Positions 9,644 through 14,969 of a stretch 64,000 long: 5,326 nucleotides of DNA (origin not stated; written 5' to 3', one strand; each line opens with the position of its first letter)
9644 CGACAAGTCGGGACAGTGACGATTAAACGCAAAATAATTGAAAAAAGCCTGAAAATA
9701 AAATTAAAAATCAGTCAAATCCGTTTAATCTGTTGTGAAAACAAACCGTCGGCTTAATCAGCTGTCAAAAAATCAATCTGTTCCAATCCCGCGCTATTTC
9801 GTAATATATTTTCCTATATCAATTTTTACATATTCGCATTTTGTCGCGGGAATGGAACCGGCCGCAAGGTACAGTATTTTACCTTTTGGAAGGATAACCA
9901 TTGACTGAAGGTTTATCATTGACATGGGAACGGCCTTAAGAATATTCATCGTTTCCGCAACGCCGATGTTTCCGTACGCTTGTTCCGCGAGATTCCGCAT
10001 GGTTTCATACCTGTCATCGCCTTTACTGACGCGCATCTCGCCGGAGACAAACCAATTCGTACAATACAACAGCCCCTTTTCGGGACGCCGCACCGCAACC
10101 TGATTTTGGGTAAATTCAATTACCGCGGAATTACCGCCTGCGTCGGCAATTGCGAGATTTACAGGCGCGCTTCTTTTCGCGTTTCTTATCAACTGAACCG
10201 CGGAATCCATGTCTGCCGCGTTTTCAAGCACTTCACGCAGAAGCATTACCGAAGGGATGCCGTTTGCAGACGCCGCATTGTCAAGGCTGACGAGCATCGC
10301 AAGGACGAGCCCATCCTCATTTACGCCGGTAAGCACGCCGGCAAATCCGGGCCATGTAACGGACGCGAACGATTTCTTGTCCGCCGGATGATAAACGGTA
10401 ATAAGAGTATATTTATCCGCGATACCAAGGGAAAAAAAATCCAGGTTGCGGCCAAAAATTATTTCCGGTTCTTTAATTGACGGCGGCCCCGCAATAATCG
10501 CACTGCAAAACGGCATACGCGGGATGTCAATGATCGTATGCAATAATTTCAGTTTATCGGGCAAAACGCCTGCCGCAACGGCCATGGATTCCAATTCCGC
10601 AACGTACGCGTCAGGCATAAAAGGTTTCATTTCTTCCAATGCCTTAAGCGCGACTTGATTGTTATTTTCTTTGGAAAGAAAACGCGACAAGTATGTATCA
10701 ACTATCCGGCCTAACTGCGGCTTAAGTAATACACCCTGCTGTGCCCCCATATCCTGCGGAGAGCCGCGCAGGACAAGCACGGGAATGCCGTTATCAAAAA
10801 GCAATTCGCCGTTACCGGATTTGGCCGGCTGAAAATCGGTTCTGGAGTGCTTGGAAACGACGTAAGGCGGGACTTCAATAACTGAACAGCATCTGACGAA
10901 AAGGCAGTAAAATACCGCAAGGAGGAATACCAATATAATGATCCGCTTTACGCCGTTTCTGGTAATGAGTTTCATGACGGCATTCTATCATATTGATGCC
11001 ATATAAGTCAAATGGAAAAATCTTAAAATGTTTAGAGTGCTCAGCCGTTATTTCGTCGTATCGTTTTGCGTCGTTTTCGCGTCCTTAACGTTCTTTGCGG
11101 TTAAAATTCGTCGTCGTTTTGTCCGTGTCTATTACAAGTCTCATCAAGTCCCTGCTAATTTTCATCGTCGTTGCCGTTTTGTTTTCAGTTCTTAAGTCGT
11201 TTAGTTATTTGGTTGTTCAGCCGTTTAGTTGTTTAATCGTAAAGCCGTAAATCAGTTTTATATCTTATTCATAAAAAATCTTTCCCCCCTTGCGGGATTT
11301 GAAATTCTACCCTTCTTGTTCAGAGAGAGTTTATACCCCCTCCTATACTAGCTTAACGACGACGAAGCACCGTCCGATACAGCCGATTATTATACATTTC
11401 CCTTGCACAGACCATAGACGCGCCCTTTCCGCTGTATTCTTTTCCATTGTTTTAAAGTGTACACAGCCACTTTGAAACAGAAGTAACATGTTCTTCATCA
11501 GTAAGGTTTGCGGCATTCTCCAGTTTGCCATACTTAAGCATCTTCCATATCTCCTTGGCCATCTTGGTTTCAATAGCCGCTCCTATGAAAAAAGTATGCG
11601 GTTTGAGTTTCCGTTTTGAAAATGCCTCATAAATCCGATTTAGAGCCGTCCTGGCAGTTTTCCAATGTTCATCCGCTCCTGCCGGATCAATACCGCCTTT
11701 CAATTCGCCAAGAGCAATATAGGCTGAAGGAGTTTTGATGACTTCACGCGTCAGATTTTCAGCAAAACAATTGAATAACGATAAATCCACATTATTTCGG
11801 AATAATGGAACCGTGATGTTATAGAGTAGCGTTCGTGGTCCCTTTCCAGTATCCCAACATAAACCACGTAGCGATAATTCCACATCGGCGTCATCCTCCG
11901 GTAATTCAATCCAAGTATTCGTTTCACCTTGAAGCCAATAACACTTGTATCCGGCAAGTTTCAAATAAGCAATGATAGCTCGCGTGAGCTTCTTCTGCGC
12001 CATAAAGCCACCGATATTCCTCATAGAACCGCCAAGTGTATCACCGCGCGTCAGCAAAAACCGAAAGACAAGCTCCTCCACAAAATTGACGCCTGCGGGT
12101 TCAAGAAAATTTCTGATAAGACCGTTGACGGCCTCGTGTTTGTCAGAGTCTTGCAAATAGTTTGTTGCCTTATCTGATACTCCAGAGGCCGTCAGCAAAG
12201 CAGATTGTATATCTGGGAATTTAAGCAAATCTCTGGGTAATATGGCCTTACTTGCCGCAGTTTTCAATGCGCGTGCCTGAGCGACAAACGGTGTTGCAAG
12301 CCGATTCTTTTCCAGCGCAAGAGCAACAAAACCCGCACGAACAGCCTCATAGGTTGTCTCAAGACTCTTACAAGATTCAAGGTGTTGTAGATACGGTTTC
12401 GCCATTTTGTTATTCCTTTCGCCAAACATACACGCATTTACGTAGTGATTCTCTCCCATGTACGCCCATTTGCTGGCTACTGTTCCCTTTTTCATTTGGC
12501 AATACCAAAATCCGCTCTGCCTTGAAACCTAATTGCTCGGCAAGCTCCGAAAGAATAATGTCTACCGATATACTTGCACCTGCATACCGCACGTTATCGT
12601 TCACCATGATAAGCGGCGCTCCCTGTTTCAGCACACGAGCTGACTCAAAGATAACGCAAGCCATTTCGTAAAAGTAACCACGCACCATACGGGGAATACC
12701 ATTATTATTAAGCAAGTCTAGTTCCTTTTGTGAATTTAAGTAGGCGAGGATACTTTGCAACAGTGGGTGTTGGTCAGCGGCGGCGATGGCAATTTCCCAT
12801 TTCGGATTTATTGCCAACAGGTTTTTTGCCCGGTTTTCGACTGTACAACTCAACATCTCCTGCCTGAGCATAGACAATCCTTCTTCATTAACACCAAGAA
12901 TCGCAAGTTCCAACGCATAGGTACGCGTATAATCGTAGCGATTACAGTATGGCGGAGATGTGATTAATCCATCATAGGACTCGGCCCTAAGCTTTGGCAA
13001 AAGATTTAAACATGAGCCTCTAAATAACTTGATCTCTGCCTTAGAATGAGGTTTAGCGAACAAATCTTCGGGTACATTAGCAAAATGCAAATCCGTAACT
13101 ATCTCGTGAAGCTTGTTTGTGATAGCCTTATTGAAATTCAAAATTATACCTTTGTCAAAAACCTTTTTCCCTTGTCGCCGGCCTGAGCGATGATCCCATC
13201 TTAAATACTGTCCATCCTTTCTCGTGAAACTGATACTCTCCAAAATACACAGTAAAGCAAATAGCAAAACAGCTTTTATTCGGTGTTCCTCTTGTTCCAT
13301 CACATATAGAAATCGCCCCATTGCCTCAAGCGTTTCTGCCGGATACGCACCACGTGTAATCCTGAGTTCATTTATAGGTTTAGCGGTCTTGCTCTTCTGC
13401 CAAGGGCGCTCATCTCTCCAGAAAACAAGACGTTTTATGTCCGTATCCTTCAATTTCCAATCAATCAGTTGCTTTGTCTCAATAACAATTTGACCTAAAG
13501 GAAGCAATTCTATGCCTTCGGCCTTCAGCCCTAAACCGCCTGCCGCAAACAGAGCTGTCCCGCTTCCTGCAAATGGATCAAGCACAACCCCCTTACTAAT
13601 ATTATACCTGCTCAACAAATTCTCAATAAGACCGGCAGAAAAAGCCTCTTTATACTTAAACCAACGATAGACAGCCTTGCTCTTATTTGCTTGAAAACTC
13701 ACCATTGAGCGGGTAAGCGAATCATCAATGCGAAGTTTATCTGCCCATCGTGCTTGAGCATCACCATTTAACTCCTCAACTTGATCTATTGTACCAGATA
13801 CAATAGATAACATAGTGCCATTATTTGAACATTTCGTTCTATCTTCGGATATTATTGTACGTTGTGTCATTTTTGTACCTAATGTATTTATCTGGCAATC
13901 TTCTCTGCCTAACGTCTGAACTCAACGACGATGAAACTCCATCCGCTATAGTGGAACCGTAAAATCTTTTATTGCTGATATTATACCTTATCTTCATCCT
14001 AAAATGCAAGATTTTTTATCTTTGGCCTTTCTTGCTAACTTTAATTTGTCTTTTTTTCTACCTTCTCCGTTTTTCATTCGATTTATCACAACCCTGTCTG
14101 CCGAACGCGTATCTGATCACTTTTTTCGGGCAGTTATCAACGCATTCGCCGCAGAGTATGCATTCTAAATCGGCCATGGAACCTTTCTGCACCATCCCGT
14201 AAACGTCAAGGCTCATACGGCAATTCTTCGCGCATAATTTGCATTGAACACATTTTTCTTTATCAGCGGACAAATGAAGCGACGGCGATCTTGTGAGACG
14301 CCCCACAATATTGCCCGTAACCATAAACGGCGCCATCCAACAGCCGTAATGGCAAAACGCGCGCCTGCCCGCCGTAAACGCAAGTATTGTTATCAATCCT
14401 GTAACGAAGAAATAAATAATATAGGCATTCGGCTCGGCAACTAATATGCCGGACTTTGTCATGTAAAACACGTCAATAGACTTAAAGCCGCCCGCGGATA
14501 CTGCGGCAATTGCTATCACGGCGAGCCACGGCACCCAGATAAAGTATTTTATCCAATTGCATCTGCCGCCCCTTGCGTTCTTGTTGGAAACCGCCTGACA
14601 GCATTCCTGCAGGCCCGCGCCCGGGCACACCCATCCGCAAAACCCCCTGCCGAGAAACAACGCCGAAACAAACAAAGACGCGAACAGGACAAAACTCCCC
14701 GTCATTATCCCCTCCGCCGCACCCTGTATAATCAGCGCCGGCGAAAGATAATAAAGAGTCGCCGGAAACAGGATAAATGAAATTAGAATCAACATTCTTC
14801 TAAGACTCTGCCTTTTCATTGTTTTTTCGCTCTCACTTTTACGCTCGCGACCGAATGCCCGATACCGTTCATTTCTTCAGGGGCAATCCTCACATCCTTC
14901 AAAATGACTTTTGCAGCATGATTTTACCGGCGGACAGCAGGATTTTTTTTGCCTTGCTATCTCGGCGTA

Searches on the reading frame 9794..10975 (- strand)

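Call 58: search_protein_families(library=pfam, proteins=[window:9794-10975:-], max_evalue=0.001)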
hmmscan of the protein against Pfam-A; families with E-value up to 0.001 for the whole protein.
window:9794-10975:- (393 aa): 2 families
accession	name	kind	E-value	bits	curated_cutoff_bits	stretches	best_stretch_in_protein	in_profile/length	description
PF03417.21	AAT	-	2.6e-21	76.8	23.2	1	173-344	8-182/225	Acyl-coenzyme A:6-aminopenicillanic acid acyl-transferase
PF02275.23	CBAH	-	0.00037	20.7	20.4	0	209-299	51-168/316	Linear amide C-N hydrolases, choloylglycine hydrolase family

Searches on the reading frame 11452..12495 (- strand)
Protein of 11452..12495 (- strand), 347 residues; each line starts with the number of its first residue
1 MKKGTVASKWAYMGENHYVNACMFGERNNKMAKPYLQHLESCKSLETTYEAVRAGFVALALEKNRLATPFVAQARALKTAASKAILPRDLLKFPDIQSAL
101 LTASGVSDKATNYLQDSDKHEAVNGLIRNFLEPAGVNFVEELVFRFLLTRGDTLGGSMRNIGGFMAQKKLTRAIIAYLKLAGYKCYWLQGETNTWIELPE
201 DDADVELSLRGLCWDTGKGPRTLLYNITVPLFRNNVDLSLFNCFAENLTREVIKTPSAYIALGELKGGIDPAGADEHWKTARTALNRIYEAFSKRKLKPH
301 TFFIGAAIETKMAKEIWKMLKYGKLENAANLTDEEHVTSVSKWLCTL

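Call 58: search_protein_families(library=pfam, proteins=[window:11452-12495:-], max_evalue=0.001)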
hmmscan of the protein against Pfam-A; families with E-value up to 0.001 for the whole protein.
window:11452-12495:- (347 aa): 1 family
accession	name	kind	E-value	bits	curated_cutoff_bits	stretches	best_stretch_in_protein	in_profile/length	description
PF09194.16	Endonuc-BsobI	-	3.9e-145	483.5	25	1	35-347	1-313/313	Restriction endonuclease BsobI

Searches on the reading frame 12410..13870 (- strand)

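Call 58: search_protein_families(library=pfam, proteins=[window:12410-13870:-], max_evalue=0.001)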
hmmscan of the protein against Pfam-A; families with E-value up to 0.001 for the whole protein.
window:12410-13870:- (486 aa): 1 family
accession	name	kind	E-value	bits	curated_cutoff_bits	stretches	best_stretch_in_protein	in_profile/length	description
PF01555.25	N6_N4_Mtase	-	1.1e-07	32.5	26.7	1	62-122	154-211/221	DNA methylase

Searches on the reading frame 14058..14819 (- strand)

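Call 58: search_protein_families(library=pfam, proteins=[window:14058-14819:-], max_evalue=0.001)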
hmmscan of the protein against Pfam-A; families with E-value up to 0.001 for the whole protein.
window:14058-14819:- (253 aa): 10 families
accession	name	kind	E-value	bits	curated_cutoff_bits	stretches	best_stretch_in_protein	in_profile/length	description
PF13187.11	Fer4_9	-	1.4e-07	31.9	27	1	189-235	1-52/52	4Fe-4S dicluster domain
PF12801.12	Fer4_5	-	3e-07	30.7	22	1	42-77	5-40/48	4Fe-4S binding domain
PF13237.11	Fer4_10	-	2.2e-06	27.9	25.5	1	183-231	2-53/53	4Fe-4S dicluster domain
PF00037.32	Fer4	-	5.4e-06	26.5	21.1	1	219-236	7-24/24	4Fe-4S binding domain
PF13746.11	Fer4_18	-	7.4e-06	26.6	27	1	180-232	51-97/114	4Fe-4S dicluster domain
PF12797.12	Fer4_2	-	2.7e-05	24.3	24.5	0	185-200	5-20/22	4Fe-4S binding domain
PF12838.12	Fer4_7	-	3.5e-05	24.6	27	1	189-234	1-52/52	4Fe-4S dicluster domain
PF14697.11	Fer4_21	-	5.6e-05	23.6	35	1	186-235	4-57/59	4Fe-4S dicluster domain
PF12837.12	Fer4_6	-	0.00011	22.4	25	0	186-200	5-19/24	4Fe-4S binding domain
PF12800.12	Fer4_4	-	0.00019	22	24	0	219-232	3-16/17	4Fe-4S binding domain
